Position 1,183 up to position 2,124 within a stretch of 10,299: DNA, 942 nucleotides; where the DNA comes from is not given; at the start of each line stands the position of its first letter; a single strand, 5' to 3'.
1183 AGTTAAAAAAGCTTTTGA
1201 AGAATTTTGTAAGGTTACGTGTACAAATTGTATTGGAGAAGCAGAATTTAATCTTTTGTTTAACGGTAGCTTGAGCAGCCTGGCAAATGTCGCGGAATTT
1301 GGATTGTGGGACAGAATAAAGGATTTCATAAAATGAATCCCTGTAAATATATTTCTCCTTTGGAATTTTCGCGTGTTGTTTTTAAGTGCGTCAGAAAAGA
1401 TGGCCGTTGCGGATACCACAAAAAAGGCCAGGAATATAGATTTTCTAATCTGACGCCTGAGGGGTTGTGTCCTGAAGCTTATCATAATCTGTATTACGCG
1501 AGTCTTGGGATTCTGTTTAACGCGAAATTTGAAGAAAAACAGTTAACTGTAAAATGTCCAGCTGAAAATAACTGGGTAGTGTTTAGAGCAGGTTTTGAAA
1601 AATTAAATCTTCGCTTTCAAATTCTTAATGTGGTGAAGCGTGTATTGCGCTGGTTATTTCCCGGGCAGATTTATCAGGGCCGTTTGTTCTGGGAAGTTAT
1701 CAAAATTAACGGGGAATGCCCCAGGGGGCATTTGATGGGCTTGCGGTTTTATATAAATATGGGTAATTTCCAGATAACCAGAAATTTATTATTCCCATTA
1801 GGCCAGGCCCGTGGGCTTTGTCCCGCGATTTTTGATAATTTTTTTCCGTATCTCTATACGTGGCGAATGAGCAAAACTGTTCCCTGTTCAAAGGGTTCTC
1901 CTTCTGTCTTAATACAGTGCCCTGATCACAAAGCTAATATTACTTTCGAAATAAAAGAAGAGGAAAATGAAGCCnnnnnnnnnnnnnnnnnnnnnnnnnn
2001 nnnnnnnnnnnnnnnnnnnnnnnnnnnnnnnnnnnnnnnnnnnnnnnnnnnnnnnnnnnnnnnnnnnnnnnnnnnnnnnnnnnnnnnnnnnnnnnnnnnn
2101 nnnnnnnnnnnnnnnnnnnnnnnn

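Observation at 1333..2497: Four diverged copies of one three-Cys domain, arranged as two tandem di-domain genes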

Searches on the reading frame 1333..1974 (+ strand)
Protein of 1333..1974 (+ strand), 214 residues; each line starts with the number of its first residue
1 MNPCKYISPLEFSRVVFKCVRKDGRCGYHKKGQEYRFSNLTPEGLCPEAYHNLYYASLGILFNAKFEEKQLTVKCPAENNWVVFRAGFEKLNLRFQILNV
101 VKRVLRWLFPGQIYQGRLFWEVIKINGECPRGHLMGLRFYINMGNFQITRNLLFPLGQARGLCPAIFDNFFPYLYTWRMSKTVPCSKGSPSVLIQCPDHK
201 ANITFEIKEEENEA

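Call 3: search_protein_families(library=ncbifam, proteins=[window:1333-1974:+], max_evalue=0.1)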
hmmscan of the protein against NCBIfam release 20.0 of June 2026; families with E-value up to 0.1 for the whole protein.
window:1333-1974:+ (214 aa): 1 family
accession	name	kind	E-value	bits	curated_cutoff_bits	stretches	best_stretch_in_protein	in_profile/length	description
TIGR04076.1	TIGR04076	subfamily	5e-15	55.8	33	2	121-210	7-89/91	TIGR04076 family protein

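Call 4: search_protein_families(library=pfam, proteins=[window:1333-1974:+], max_evalue=0.1)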
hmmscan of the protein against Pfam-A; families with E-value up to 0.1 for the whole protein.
window:1333-1974:+ (214 aa): 0 families

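Call 7: search_solved_structures(query=window:1333-1974:+, max_evalue=10)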
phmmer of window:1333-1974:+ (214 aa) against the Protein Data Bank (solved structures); distinct sequences matched with E-value up to 10: 4.
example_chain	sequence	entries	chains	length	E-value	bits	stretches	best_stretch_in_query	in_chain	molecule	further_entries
9dbd_A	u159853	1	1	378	0.41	13.6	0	56-93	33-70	Tet4 Variant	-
6bdx_A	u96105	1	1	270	0.46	13.4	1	70-118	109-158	4-hydroxy-tetrahydrodipicolinate reductase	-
9dbf_A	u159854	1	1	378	0.5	13.3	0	55-93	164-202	Tet4 Variant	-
5ugj_A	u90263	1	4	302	1.6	11.6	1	71-118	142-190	4-hydroxy-tetrahydrodipicolinate reductase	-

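Call 10: find_homologous_proteins(query=window:1333-1974:+, max_evalue=0.001)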
Query window:1333-1974:+ (214 aa): 17 proteins with E <= 0.001 among 62 candidates.
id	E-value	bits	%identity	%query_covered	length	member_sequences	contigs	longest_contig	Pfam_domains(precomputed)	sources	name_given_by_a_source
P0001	4.7e-141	486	96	100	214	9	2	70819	-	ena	-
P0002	1.4e-97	344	68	98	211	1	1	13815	-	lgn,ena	-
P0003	1.2e-95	338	68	98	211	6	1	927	-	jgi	jgi:uncharacterized repeat protein (TIGR04076 family)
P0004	2.0e-93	330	65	98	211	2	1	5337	-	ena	-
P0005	2.9e-93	330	65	98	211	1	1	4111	-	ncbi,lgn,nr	ncbi:MAG: hypothetical protein SV062_13360 [Thermodesulfobacteriota bacterium]|nr:hypothetical prote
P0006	7.9e-87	309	61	99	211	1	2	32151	-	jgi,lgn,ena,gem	-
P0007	7.3e-83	296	57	97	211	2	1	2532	-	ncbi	-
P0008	4.7e-81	290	58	97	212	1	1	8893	-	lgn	-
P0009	6.0e-78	280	57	97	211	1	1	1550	-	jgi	jgi:uncharacterized repeat protein (TIGR04076 family)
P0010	2.4e-77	278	56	97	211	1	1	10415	-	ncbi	-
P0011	1.3e-76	275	57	98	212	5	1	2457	-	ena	-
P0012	1.4e-75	272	56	98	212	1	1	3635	-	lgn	-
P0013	3.3e-74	267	54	97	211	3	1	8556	-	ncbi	-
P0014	7.8e-74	266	56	98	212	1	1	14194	-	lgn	-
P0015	1.8e-62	229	49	98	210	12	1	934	-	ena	-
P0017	6.8e-46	175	44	89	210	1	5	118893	-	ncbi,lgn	-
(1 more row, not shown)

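Call 13: find_encoding_contigs(protein=P0001, flank=10000, max_places=3)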
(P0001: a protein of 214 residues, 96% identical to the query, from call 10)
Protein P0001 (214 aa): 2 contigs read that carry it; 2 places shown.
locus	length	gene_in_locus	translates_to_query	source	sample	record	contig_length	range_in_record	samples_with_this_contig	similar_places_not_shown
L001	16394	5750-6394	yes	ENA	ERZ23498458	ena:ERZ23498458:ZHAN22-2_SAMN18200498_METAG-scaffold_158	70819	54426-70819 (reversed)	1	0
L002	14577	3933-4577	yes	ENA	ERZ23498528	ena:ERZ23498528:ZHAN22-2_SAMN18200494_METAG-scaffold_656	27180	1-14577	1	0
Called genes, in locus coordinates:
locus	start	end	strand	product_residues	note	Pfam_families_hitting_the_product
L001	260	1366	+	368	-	PF00155:Aminotran_1_2 (weak), PF01041:DegT_DnrJ_EryC1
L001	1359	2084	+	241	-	PF00535:Glycos_transf_2, PF10111:Glyco_tranf_2_2 (weak)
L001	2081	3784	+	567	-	PF02310:B12-binding, PF04055:Radical_SAM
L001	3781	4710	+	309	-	PF13489:Methyltransf_23, PF07021:MetW (weak), PF13847:Methyltransf_31, PF08241:Methyltransf_11, PF08242:Methyltransf_12, PF13649:Methyltransf_25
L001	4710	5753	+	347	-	PF13353:Fer4_12 (weak), PF04055:Radical_SAM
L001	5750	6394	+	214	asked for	-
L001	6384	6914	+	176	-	-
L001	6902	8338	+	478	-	PF02310:B12-binding, PF04055:Radical_SAM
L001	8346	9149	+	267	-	PF00106:adh_short, PF08659:KR, PF13561:adh_short_C2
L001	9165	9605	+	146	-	-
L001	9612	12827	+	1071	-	PF09586:YfhO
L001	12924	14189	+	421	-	-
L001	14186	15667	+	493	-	PF09586:YfhO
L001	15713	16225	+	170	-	-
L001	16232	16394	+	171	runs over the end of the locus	-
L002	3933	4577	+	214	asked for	-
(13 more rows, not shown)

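Call 14: find_encoding_contigs(protein=P0017, flank=10000, max_places=2)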
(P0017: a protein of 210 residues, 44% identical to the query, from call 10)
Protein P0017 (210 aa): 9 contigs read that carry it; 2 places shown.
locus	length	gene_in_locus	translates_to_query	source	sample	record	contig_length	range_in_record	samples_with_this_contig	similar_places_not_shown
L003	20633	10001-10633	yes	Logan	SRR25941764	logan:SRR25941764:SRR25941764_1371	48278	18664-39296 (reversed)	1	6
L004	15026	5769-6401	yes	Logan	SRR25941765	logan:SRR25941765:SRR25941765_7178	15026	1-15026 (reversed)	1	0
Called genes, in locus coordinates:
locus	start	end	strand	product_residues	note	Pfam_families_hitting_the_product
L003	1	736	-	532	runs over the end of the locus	PF02310:B12-binding, PF04055:Radical_SAM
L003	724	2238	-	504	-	PF00294:PfkB, PF08543:Phos_pyr_kin (weak), PF01467:CTP_transf_like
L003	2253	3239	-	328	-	PF01370:Epimerase, PF16363:GDP_Man_Dehyd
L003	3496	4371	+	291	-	PF03102:NeuB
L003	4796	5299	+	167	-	-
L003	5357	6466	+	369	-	PF00155:Aminotran_1_2, PF01041:DegT_DnrJ_EryC1, PF00266:Aminotran_5 (weak), PF01212:Beta_elim_lyase (weak)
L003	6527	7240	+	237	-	PF00535:Glycos_transf_2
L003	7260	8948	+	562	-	PF02310:B12-binding, PF04055:Radical_SAM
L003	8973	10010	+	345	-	PF04055:Radical_SAM, PF13353:Fer4_12 (weak)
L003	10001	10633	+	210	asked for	-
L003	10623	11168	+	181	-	-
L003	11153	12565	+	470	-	PF02310:B12-binding, PF04055:Radical_SAM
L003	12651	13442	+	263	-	PF00106:adh_short, PF08659:KR, PF13561:adh_short_C2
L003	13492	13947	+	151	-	-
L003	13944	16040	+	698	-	-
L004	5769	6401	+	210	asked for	-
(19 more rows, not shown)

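Call 15: find_encoding_contigs(protein=P0006, flank=10000, max_places=2)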
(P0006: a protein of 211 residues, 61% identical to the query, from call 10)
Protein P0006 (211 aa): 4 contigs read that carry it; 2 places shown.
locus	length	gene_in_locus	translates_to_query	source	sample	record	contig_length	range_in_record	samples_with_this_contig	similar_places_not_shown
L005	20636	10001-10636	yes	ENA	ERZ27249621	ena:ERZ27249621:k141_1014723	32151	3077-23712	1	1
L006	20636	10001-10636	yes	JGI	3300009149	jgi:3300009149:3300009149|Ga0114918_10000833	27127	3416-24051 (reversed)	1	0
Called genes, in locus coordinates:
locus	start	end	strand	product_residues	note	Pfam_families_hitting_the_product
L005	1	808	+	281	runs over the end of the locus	PF01061:ABC2_membrane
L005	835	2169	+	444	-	PF00005:ABC_tran, PF13304:AAA_21 (faint), PF14524:Wzt_C (weak)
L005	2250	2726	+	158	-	-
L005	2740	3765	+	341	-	PF01408:GFO_IDH_MocA, PF22725:GFO_IDH_MocA_C3, PF02894:GFO_IDH_MocA_C (weak)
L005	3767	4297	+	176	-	PF14602:Hexapep_2 (faint), PF25084:LbH_EIF2B, PF25087:GMPPB_C, PF00132:Hexapep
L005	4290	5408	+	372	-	PF00155:Aminotran_1_2, PF01041:DegT_DnrJ_EryC1, PF01212:Beta_elim_lyase (faint)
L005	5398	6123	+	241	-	PF13641:Glyco_tranf_2_3 (weak), PF00535:Glycos_transf_2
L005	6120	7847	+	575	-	PF02310:B12-binding, PF04055:Radical_SAM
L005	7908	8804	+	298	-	PF13489:Methyltransf_23, PF01728:FtsJ (faint), PF07021:MetW, PF08241:Methyltransf_11, PF08242:Methyltransf_12, PF13649:Methyltransf_25, PF13847:Methyltransf_31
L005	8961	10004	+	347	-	PF13353:Fer4_12 (weak), PF04055:Radical_SAM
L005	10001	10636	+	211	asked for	-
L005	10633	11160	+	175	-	-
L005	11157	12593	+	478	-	PF02310:B12-binding, PF04055:Radical_SAM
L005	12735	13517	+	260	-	PF00106:adh_short, PF08659:KR, PF13561:adh_short_C2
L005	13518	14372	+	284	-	PF01048:PNP_UDP_1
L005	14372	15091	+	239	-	PF00156:Pribosyltran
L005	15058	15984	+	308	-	PF02073:Peptidase_M29, PF26233:NicX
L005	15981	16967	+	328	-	PF03706:LPG_synthase_TM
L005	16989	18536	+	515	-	PF02310:B12-binding, PF04055:Radical_SAM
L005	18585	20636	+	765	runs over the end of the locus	PF09586:YfhO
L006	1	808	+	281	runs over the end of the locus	PF01061:ABC2_membrane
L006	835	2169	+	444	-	PF00005:ABC_tran, PF13304:AAA_21 (faint), PF14524:Wzt_C (weak)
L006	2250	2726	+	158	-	-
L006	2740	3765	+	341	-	PF01408:GFO_IDH_MocA, PF22725:GFO_IDH_MocA_C3, PF02894:GFO_IDH_MocA_C (weak)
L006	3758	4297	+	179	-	PF25084:LbH_EIF2B, PF25087:GMPPB_C, PF14602:Hexapep_2 (faint), PF00132:Hexapep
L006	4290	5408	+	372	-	PF00155:Aminotran_1_2, PF01041:DegT_DnrJ_EryC1, PF01212:Beta_elim_lyase (faint)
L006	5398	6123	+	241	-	PF13641:Glyco_tranf_2_3 (weak), PF00535:Glycos_transf_2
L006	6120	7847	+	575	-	PF02310:B12-binding, PF04055:Radical_SAM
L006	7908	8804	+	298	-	PF13489:Methyltransf_23, PF01728:FtsJ (faint), PF07021:MetW, PF08241:Methyltransf_11, PF08242:Methyltransf_12, PF13649:Methyltransf_25, PF13847:Methyltransf_31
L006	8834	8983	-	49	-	-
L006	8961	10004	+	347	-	PF13353:Fer4_12 (weak), PF04055:Radical_SAM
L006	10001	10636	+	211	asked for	-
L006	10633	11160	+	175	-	-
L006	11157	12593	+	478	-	PF02310:B12-binding, PF04055:Radical_SAM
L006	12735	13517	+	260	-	PF00106:adh_short, PF08659:KR, PF13561:adh_short_C2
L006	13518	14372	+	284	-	PF01048:PNP_UDP_1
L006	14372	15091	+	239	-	PF00156:Pribosyltran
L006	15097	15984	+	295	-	PF02073:Peptidase_M29, PF26233:NicX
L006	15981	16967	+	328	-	PF03706:LPG_synthase_TM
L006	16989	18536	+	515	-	PF02310:B12-binding, PF04055:Radical_SAM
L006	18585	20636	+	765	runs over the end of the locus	PF09586:YfhO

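Call 16: find_encoding_contigs(protein=P0014, flank=10000, max_places=2)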
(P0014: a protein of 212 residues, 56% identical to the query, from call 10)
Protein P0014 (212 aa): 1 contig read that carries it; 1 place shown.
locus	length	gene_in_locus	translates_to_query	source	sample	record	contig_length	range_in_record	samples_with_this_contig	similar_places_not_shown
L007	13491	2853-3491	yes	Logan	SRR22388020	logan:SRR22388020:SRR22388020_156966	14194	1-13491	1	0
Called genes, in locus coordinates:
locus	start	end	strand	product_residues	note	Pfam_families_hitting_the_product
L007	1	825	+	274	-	?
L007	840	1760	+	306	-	PF13489:Methyltransf_23, PF07021:MetW (weak), PF13847:Methyltransf_31, PF08241:Methyltransf_11, PF08242:Methyltransf_12, PF13649:Methyltransf_25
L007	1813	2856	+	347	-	PF13353:Fer4_12 (weak), PF04055:Radical_SAM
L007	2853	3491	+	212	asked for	-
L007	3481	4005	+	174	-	-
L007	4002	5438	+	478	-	PF02310:B12-binding, PF19864:Radical_SAM_N2 (weak), PF04055:Radical_SAM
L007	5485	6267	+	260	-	PF00106:adh_short, PF08659:KR (weak), PF13561:adh_short_C2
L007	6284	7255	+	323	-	PF03706:LPG_synthase_TM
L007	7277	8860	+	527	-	PF02310:B12-binding, PF04055:Radical_SAM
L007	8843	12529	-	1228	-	PF13385:Laminin_G_3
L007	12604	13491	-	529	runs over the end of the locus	?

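Call 25: predict_structure(alignment_id=A1)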
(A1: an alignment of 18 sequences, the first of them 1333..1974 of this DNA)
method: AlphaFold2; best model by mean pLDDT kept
length: 214 residues; sequences in the alignment: 18
mean_pLDDT: 78.9   pTM: 0.73
mean pLDDT of the five models: 78.9, 75.5, 72.6, 71.2, 70.8
residues with pLDDT >= 90: 22; 70-90: 150; 50-70: 39; < 50: 3
segments of 3 or more residues with pLDDT < 50: none
pLDDT, mean of each block of 10 residues (from residue 1): 59 80 81 82 80 84 76 76 91 87 86 85 87 88 70 65 79 77 66 80 86 54
secondary structure, 60 per line:
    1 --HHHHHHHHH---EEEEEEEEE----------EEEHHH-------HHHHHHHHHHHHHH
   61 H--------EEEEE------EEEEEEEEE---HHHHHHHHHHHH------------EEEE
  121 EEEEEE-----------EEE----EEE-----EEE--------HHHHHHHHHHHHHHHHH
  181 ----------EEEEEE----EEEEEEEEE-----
elements in order: H3-11 E15-23 E34-36 H47-61 E70-74 E81-89 H93-104 E117-126 E138-140 E145-147 E153-155 H164-180 E191-196 E201-209

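Call 27: find_related_loci(query=A1, collection=genome_contigs, flank=10000)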
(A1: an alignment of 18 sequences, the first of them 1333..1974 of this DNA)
Query A1 (214 aa) in genome_contigs; peptide patterns used: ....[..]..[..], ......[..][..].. (x = any residue, [..] = any of these).
28 stretches matched a pattern; 2 encode a relative of the query (tblastn E <= 1e-3); 2 distinct loci.
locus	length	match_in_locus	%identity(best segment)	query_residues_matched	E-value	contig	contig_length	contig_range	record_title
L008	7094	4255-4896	93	1-214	2e-139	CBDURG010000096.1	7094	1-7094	MAG TPA_asm: uncultured bacterium isolate SRR21487744_concoct_83 genome assembly, contig: ERZ25748493.6450, whole genome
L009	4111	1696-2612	65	1-213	6e-97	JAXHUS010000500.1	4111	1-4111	MAG: Thermodesulfobacteriota bacterium isolate MAG57_tar_biofilm MAG57_500, whole genome shotgun sequence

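Call 30: fold_search(model_id=the predicted structure, library=pdb)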
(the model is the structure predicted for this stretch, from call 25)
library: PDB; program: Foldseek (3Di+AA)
matches with E <= 10: 201; with E <= 0.001: 0
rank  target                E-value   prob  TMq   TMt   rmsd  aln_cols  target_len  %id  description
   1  8ovw_N                4.7e-01  0.08  0.14  0.09  14.4       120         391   13  Cryo-EM structure of CBF1-CCAN bound topologically to centromeric DNA (released 2023-08-09)
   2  3pej_B                5.0e-01  0.03  0.13  0.12  21.1       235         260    8  Crystal Structure of the N-terminal domain of an HSP90 from Plasmodium Falciparum, PFL1070c in the presence of Macbeci (released 2010-11-17)
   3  3w6s_B                6.0e-01  0.05  0.17  0.16  13.0       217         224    9  yeast N-acetyltransferase Mpr1 involved in oxidative stress tolerance via proline metabolism (released 2013-07-17)
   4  2css_MODEL_1_A        8.1e-01  0.03  0.12  0.18  19.4       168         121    8  Solution structure of the PDZ domain of human KIAA0340 protein (released 2005-11-23)
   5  2qyf_C                9.1e-01  0.02  0.09  0.10  20.2       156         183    8  Crystal structure of the Mad2/p31(comet)/Mad2-binding peptide ternary complex (released 2008-01-29)
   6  8hqo_a                1.2e+00  0.02  0.10  0.12  18.5       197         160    9  Neck of DT57C bacteriophage in the full state (released 2023-12-13)
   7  3w91_B                1.2e+00  0.05  0.19  0.19  14.0       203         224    9  crystal structure of SeMet-labeled yeast N-acetyltransferase Mpr1 L87M mutant (released 2013-07-17)
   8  3w91_A                1.2e+00  0.05  0.18  0.17  13.6       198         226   10  crystal structure of SeMet-labeled yeast N-acetyltransferase Mpr1 L87M mutant (released 2013-07-17)
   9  3w6s_A                1.3e+00  0.04  0.18  0.17  14.4       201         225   10  yeast N-acetyltransferase Mpr1 involved in oxidative stress tolerance via proline metabolism (released 2013-07-17)
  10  9mjg_B                1.3e+00  0.04  0.15  0.11  16.4       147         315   12  Crystal structure of HAT1 in complex with XS380871 (released 2025-02-05)
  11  9mjg_C                1.4e+00  0.04  0.15  0.11  16.3       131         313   12  Crystal structure of HAT1 in complex with XS380871 (released 2025-02-05)
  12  6v8i_AC               1.4e+00  0.01  0.11  0.08  20.9       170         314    9  Composite atomic model of the Staphylococcus aureus phage 80alpha baseplate (released 2020-03-04)
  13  3w91_C                1.5e+00  0.04  0.16  0.15  13.8       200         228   10  crystal structure of SeMet-labeled yeast N-acetyltransferase Mpr1 L87M mutant (released 2013-07-17)
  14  9r2v_F                1.5e+00  0.03  0.15  0.19  13.2       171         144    9  De novo designed M16 protein fold (released 2025-05-14)
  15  9mjg_A                1.6e+00  0.04  0.15  0.11  16.3       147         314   12  Crystal structure of HAT1 in complex with XS380871 (released 2025-02-05)
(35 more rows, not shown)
